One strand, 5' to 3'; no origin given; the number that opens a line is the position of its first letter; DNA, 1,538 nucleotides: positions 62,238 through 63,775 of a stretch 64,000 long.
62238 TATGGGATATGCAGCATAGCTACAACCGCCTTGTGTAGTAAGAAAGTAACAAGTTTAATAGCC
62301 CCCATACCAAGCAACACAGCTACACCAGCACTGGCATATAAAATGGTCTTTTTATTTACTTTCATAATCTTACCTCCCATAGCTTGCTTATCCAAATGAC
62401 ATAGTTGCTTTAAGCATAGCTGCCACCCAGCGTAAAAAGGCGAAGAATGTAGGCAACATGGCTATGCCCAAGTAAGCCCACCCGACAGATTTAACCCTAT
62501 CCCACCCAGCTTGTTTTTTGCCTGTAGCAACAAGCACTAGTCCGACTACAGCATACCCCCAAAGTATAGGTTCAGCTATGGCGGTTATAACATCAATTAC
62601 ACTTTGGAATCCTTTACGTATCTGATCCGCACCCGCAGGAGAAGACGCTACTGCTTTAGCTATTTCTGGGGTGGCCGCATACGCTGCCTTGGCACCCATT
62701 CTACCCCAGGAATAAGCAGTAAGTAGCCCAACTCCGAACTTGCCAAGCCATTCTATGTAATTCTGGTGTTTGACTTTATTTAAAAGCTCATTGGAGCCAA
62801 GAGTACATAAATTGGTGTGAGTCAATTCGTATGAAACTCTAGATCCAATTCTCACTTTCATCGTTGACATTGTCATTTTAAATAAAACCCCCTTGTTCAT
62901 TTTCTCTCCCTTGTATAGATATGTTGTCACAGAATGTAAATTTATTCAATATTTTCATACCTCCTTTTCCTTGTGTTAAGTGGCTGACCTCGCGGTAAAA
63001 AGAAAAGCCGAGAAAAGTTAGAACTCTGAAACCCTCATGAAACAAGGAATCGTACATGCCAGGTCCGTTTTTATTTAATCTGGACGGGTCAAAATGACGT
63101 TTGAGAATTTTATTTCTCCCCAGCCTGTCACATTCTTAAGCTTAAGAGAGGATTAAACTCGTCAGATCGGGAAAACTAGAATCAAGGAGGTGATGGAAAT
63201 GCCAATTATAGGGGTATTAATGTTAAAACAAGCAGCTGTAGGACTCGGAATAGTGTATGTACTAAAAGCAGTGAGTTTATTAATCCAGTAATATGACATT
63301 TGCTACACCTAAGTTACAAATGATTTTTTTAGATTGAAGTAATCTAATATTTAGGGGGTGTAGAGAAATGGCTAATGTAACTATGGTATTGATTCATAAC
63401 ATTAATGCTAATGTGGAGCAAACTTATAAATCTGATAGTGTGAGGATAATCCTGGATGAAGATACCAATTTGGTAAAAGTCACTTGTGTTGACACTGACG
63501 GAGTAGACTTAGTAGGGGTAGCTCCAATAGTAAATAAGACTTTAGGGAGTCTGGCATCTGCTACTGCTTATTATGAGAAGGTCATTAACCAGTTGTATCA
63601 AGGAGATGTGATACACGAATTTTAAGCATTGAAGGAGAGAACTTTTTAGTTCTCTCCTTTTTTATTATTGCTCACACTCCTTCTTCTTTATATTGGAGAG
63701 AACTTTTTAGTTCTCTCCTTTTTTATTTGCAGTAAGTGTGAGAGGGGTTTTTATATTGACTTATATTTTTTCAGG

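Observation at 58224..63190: Opposite-strand five-gene cassette: membrane proteins, giant FtsK/HerA/VirB4-like ATPase and Replic_Relax-like wHTH protein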

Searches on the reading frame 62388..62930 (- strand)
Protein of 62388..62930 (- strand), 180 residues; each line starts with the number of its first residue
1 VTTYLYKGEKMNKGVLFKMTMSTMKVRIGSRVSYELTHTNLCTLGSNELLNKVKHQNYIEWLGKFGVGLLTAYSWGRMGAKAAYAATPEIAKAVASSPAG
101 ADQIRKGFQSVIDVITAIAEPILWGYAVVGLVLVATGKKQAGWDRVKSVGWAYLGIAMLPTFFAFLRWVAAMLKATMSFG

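Call 4: search_protein_families(library=pfam, proteins=[window:62388-62930:-], max_evalue=1)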
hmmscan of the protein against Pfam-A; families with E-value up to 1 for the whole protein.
window:62388-62930:- (180 aa): 0 families

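Call 6: search_protein_families(library=phrogs, proteins=[window:62388-62930:-], max_evalue=0.01)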
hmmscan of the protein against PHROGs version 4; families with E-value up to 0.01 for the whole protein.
window:62388-62930:- (180 aa): 3 families
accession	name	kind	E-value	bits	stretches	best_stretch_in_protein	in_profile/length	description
phrog_15300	-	unknown function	1.8e-35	123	1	85-179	56-148/148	-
phrog_5422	-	unknown function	3e-10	41.7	1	96-170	71-145/148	-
phrog_28964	-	unknown function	6.7e-05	24.2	1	89-164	48-123/132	-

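Call 12: search_protein_families(library=ncbifam, proteins=[window:62388-62930:-], max_evalue=1)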
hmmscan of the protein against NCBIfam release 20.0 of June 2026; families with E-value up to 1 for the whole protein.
window:62388-62930:- (180 aa): 0 families

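Call 13: search_protein_families(library=padloc, proteins=[window:62388-62930:-], max_evalue=1)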
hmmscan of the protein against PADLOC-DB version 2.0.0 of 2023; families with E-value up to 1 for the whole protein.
window:62388-62930:- (180 aa): 0 families

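Call 54: search_dna_similar(query=window:62388-62900:-, collection=phages, mode=protein, max_rows=50, rows=spread, max_evalue=0.01)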
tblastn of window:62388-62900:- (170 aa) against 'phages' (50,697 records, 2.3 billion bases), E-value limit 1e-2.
Records with a match: 28; places in all: 28; records where one place covers at least 80% of the query: 0.
Best place of each record, by identity: 60-80% 8; <60% 20.
By first word of the organism name: Bacillus 28.
By host as written in the record: Bacillus subtilis 7; Bacillus subtilis BEST7003 6; Bacillus cereus BGSC 6E1 2; Bacillus cereus 2; Bacillus subtilis Delta6 2; Bacillus cereus HER1399 2; Bacillus sp. S4 1; Bacillus sp. C30 1; and 5 more.
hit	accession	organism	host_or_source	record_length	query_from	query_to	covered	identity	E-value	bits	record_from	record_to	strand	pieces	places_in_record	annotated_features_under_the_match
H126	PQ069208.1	Bacillus phage S4-1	Bacillus sp. S4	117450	55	169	68%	44.0%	1e-26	110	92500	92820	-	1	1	record has no annotation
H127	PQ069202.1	Bacillus phage C30-1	Bacillus sp. C30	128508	55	169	68%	44.0%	1e-26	110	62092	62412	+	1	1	record has no annotation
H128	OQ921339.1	Bacillus phage SPO1L4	Bacillus subtilis BEST7003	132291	68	158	54%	54.9%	2e-25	106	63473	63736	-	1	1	hypothetical protein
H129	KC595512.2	Bacillus phage JL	Bacillus cereus BGSC 6E1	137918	55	158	61%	47.7%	3e-23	100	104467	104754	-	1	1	hypothetical protein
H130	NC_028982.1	Bacillus phage JL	Bacillus cereus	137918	55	158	61%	47.7%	3e-23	100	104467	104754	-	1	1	hypothetical protein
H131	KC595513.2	Bacillus phage Shanette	Bacillus cereus BGSC 6E1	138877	55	158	61%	47.7%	3e-23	100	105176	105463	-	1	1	hypothetical protein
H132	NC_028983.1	Bacillus phage Shanette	Bacillus cereus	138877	55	158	61%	47.7%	3e-23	100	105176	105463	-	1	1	hypothetical protein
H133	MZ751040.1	Bacillus phage phi18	Bacillus subtilis subsp. subtilis str. ...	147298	83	169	51%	56.3%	2e-25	106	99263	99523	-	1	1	hypothetical protein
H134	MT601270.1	Bacillus phage vB_BsuM-Goe9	Bacillus subtilis Delta6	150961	83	169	51%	56.3%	2e-25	106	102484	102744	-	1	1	putative membrane-bound protein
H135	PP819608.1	Bacillus phage Adastra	Bacillus subtilis CU 1065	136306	83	169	51%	56.3%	2e-25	106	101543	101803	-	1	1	hypothetical protein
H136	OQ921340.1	Bacillus phage SPO1L5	Bacillus subtilis BEST7003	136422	83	169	51%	56.3%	2e-25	106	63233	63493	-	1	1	hypothetical protein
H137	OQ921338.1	Bacillus phage SPO1L3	Bacillus subtilis BEST7003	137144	83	169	51%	56.3%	2e-25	106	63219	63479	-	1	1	hypothetical protein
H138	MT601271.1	Bacillus phage vB_BsuM-Goe10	Bacillus subtilis Delta6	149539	83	169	51%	56.3%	2e-25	106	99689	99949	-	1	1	putative membrane-bound protein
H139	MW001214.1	Bacillus phage SP8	Bacillus subtilis Marburg strain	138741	83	169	51%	56.3%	3e-25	106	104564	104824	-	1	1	hypothetical protein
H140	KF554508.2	Bacillus phage CP-51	Bacillus cereus HER1399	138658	55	158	61%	45.7%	2e-23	101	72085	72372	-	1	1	hypothetical protein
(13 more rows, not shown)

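Call 67: find_homologous_proteins(query=window:62388-62900:-, max_evalue=0.01)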
Query window:62388-62900:- (170 aa): 12 proteins with E <= 0.01 among 153 candidates.
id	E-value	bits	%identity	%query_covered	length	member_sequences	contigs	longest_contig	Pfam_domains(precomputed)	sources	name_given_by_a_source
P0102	2.4e-106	371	100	100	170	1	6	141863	-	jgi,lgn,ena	-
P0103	4.2e-77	276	81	95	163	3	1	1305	-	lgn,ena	-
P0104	5.6e-42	161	56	94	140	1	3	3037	-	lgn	-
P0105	3.2e-31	126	43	91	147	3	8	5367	-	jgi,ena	-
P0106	1.5e-27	114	57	54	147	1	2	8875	-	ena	-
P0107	2.6e-27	114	43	93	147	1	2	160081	-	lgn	-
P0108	5.6e-27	113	54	59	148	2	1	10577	-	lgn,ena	-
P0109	1.1e-26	112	62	50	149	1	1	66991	-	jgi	jgi:hypothetical protein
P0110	1.8e-26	111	46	72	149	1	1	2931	-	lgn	-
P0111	1.6e-25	108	59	51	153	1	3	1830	-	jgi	jgi:Na+/H+-dicarboxylate symporter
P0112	3.2e-25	107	57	53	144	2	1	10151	-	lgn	-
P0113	2.3e-24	104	56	52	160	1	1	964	-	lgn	-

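Call 71: search_protein_families(library=pfam, alignment_id=A3, max_evalue=1)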
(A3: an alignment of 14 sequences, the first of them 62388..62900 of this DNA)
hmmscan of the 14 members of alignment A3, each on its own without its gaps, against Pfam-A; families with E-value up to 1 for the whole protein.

A. member 1, window:62388-62900:- (170 aa): 0 families

B. families by the number of members that match (of 14 scanned): 6 families
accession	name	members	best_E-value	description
PF18895.5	T4SS_pilin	9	0.0012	Type IV secretion system pilin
PF00375.23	SDF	2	0.001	Sodium:dicarboxylate symporter family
PF04956.18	TrbC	2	0.0023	TrbC/VIRB2 pilin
PF00687.26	Ribosomal_L1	1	0.15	Ribosomal protein L1p/L10e family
PF23689.1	YldA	1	0.17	YldA-like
PF21844.1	DUF6903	1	0.19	Family of unknown function (DUF6903)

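Call 110: search_protein_representatives(alignment_id=A5)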
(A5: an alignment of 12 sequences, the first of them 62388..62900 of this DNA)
Query: 12 sequences, 149 profile positions. Proteins with E-value up to 0.001 (for the whole library): 50; up to 1e-10: 27; up to 1e-30: 13. The best 50 are listed.
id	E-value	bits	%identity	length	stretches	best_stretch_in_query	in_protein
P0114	4.0e-57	208.9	-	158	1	1-148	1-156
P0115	1.9e-43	164.6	-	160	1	1-149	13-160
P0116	2.1e-43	164.4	-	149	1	5-148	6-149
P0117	1.2e-42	162.0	-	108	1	55-147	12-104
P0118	3.1e-39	150.9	-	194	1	9-148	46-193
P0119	4.2e-37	144.0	-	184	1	14-148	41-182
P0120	9.3e-37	142.8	-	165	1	12-148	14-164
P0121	4.9e-36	140.5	-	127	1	49-148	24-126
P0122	3.8e-34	134.4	-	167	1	51-148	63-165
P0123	6.1e-34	133.7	-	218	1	39-148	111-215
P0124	2.1e-33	131.9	-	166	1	15-149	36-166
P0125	4.5e-33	130.9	-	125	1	43-149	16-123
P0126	5.0e-33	130.7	-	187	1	33-146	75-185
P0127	2.1e-23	99.5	-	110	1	8-112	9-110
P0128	1.6e-22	96.7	-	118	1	48-148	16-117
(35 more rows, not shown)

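Call 112: search_protein_families(library=pfam, alignment_id=A6, max_evalue=0.01)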
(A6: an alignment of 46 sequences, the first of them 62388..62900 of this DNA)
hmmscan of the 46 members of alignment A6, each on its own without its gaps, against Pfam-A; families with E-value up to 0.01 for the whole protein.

A. member 1, window:62388-62900:- (170 aa): 0 families

B. families by the number of members that match (of 46 scanned): 5 families
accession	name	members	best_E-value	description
PF18895.5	T4SS_pilin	20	2.3e-08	Type IV secretion system pilin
PF04956.18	TrbC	6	0.0002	TrbC/VIRB2 pilin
PF08650.15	DASH_Dad4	1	0.0046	DASH complex subunit Dad4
PF04235.18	DUF418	1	0.0057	Protein of unknown function (DUF418)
PF00509.23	Hemagglutinin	1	0.0085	Haemagglutinin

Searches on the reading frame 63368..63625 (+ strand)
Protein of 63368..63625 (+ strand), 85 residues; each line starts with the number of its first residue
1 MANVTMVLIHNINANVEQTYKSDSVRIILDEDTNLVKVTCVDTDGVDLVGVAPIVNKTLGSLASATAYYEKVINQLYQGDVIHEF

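Call 4: search_protein_families(library=pfam, proteins=[window:63368-63625:+], max_evalue=1)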
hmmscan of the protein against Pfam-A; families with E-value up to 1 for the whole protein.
window:63368-63625:+ (85 aa): 0 families

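Call 6: search_protein_families(library=phrogs, proteins=[window:63368-63625:+], max_evalue=0.01)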
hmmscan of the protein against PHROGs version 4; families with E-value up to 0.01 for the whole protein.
window:63368-63625:+ (85 aa): 1 family
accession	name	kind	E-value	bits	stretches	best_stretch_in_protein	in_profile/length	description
phrog_15783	-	head and packaging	6.6e-16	59.8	1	8-84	6-84/104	head decoration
